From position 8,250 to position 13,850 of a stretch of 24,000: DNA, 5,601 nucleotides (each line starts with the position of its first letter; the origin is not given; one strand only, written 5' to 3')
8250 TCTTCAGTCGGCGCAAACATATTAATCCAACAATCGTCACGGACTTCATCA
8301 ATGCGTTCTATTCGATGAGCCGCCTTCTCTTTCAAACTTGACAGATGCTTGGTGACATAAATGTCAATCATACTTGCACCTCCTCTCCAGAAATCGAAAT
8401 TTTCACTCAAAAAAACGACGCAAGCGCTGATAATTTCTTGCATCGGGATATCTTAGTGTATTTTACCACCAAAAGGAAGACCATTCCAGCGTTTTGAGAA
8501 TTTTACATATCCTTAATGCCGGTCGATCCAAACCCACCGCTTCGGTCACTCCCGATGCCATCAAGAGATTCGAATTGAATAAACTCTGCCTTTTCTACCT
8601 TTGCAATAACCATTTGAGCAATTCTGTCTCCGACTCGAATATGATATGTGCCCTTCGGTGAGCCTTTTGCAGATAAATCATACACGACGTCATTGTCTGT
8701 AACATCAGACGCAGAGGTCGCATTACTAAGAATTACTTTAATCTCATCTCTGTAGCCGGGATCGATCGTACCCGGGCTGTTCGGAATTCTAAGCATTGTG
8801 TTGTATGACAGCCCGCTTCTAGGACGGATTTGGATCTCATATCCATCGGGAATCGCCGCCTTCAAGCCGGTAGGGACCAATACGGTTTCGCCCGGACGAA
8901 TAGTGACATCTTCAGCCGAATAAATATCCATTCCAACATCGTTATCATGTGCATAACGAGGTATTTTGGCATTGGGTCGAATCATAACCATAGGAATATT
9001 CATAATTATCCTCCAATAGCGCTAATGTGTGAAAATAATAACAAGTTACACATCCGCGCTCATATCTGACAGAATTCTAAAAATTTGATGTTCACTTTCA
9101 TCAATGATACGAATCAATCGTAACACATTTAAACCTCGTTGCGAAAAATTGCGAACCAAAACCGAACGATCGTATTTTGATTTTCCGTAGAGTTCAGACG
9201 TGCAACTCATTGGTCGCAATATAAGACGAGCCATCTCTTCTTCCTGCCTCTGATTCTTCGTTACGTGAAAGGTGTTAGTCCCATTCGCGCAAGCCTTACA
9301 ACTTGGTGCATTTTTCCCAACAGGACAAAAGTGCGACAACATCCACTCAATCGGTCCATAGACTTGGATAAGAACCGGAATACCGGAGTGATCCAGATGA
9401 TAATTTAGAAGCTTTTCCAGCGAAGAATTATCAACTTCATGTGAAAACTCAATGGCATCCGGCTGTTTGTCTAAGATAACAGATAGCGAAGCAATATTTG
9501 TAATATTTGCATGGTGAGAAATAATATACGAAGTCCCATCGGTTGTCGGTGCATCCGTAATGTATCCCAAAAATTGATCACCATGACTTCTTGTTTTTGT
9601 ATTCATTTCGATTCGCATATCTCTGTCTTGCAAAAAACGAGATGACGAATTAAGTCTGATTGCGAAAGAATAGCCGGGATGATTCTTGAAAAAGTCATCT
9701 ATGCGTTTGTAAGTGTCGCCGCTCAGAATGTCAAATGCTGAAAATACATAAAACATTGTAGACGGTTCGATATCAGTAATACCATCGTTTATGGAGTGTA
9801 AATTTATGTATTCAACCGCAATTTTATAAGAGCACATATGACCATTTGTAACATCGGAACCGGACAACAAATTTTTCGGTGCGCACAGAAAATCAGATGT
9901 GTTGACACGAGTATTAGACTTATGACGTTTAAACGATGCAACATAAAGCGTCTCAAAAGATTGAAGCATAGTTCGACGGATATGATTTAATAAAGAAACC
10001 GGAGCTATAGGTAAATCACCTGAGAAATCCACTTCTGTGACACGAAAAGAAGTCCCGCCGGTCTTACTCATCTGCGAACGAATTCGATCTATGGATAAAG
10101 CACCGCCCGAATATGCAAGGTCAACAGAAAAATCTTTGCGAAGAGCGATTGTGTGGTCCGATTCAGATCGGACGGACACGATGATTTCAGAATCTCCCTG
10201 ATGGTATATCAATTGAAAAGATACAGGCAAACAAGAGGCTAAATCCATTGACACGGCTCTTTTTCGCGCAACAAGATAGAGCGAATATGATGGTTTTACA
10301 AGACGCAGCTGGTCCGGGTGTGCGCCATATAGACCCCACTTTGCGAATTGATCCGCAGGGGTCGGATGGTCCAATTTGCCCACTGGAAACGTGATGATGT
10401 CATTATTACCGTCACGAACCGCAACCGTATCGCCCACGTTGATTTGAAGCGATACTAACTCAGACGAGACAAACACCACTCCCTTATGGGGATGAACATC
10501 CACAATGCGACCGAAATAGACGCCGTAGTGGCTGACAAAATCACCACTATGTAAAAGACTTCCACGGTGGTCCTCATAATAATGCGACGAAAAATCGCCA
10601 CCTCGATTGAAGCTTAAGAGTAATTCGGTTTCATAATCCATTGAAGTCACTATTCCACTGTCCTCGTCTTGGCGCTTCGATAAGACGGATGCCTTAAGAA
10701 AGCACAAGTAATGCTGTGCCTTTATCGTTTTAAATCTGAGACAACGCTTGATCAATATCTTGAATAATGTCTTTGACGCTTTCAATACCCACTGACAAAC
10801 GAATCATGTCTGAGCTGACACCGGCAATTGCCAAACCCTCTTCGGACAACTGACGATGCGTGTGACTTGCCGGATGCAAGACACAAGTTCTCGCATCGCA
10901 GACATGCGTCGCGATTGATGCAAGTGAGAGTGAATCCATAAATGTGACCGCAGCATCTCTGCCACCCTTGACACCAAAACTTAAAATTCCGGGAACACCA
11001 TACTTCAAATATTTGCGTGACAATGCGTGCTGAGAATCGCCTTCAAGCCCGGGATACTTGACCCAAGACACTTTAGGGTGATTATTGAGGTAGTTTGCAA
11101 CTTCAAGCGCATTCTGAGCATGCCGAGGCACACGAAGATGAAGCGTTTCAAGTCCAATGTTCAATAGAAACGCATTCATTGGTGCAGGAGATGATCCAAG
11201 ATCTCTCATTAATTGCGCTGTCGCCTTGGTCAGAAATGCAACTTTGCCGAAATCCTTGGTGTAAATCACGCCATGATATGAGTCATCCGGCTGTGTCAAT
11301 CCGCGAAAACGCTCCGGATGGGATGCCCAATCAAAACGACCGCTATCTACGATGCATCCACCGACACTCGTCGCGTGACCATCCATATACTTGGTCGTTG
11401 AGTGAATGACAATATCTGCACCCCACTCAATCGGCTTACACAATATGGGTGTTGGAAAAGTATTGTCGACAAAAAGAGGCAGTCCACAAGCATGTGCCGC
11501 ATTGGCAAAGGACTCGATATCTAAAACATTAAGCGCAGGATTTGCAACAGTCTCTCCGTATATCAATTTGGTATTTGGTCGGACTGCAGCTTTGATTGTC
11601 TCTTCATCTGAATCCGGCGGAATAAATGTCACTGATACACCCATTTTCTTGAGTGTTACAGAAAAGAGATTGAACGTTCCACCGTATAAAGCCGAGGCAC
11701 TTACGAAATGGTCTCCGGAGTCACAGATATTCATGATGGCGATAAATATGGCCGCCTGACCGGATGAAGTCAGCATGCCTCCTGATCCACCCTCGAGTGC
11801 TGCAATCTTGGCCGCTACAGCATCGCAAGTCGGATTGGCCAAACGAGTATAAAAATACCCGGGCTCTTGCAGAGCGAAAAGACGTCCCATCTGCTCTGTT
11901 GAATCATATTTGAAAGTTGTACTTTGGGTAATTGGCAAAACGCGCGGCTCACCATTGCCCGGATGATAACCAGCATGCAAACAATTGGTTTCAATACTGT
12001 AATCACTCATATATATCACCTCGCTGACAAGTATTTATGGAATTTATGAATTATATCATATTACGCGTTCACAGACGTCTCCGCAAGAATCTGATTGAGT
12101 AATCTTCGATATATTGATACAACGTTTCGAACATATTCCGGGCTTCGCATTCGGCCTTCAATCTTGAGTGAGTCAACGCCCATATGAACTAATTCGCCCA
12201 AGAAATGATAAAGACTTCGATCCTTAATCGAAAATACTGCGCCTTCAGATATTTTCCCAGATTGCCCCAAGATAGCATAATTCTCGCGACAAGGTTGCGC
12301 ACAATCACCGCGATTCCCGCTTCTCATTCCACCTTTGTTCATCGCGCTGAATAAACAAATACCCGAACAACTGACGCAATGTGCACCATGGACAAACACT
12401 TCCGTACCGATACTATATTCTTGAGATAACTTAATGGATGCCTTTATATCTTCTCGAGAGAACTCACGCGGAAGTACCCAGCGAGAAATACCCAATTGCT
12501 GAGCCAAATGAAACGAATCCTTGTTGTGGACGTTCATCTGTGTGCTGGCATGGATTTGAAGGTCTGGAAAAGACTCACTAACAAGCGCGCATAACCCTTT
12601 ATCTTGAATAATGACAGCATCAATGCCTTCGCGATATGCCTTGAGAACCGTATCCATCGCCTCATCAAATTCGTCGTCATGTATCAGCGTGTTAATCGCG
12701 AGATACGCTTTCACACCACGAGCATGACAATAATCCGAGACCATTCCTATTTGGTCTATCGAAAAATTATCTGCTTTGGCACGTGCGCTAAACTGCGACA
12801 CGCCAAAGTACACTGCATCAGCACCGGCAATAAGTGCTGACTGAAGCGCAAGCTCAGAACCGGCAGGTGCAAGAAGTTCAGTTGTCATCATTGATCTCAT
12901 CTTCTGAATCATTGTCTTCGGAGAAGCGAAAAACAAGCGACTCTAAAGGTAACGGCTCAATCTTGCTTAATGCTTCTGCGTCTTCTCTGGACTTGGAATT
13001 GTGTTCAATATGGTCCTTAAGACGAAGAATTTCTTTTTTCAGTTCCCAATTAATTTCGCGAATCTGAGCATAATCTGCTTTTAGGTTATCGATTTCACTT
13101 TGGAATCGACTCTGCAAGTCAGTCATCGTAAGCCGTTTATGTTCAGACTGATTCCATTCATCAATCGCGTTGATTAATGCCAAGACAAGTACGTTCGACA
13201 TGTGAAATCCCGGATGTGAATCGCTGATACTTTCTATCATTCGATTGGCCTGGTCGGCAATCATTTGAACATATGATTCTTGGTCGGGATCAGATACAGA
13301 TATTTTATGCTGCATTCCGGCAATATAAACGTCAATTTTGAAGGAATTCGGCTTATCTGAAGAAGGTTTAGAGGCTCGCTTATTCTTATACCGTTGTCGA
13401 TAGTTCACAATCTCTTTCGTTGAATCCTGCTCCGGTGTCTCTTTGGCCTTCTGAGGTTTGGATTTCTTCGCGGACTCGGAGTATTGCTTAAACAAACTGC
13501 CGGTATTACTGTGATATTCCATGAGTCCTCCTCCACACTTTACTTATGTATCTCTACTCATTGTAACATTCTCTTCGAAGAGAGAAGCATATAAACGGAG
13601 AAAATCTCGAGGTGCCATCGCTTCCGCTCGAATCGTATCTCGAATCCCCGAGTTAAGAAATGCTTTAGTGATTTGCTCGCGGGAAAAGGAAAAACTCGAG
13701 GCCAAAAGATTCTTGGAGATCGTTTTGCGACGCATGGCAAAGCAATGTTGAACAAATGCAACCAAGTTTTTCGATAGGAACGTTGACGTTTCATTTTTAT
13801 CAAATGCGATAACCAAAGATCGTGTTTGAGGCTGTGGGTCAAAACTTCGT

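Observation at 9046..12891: Long-form U32 (RlhA/TrhP-type) gene apparently split in its linker, with a complete metY-like gene between the halves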

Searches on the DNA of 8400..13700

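Call 52: search_rna_families(source=window, start=8400, end=13700, threshold=evalue, max_evalue=1)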
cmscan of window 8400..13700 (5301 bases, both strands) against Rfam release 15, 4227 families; matches with E-value up to 1: 0.
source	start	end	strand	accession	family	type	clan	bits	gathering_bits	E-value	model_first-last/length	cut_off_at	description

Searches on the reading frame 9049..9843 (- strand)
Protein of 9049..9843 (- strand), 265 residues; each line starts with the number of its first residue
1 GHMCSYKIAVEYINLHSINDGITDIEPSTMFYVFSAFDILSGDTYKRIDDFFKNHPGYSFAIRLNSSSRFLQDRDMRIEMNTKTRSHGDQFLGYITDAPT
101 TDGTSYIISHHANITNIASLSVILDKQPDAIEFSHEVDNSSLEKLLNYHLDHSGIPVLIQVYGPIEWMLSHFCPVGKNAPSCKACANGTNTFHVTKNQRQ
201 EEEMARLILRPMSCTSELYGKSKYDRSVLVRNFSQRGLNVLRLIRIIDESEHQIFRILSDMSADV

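Call 62: search_protein_families(library=pfam, proteins=[window:9049-9843:-], max_evalue=10)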
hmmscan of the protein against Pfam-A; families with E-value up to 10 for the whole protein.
seq(265 aa): 0 families
